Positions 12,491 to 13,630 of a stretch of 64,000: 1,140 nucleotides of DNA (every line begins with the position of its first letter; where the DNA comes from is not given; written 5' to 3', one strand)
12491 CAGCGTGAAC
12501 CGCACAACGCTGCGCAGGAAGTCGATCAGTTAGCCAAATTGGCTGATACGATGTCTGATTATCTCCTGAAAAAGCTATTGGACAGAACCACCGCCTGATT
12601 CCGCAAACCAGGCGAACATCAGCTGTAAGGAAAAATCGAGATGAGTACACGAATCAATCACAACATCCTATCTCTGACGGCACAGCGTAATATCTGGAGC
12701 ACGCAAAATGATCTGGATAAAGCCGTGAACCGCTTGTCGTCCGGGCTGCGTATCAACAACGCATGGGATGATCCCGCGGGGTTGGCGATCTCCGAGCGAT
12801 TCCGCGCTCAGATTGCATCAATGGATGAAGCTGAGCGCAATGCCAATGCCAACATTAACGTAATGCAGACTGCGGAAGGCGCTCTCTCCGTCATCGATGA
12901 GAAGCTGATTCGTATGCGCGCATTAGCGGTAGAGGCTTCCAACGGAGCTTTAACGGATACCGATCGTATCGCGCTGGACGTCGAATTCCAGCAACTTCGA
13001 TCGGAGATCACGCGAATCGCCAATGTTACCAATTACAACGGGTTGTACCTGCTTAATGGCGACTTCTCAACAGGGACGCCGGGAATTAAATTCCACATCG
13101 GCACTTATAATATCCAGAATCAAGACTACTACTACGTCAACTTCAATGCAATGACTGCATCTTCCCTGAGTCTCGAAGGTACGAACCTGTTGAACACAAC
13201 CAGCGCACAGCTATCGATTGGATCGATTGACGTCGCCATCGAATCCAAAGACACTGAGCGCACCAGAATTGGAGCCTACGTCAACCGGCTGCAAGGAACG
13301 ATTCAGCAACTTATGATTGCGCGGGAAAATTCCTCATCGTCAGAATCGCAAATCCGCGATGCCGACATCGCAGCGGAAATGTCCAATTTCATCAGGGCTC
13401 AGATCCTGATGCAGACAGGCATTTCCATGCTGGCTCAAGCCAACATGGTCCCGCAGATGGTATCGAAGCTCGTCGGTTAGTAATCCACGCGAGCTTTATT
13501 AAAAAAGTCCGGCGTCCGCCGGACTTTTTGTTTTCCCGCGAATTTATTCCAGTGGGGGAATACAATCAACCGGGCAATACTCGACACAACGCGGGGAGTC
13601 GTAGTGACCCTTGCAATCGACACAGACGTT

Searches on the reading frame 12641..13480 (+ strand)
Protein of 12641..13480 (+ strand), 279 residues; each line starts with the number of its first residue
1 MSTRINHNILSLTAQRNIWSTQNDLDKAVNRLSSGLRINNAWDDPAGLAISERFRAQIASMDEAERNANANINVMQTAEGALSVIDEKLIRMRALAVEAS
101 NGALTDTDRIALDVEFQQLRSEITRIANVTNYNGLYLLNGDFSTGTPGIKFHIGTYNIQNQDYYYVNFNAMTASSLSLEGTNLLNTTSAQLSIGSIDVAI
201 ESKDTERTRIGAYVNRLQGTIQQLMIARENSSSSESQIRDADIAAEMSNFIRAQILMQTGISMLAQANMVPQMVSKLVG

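Call 75: search_protein_families(library=pfam, proteins=[window:12641-13480:+], max_evalue=0.001)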
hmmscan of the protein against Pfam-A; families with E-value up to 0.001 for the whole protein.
window:12641-13480:+ (279 aa): 2 families
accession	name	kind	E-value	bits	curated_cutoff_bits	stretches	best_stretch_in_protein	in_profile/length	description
PF00669.25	Flagellin_N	-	2.8e-42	144.5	26.6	1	5-141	1-137/139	Bacterial flagellin N-terminal helical region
PF00700.27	Flagellin_C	-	3.8e-21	75.6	23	1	194-277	2-85/86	Bacterial flagellin C-terminal helical region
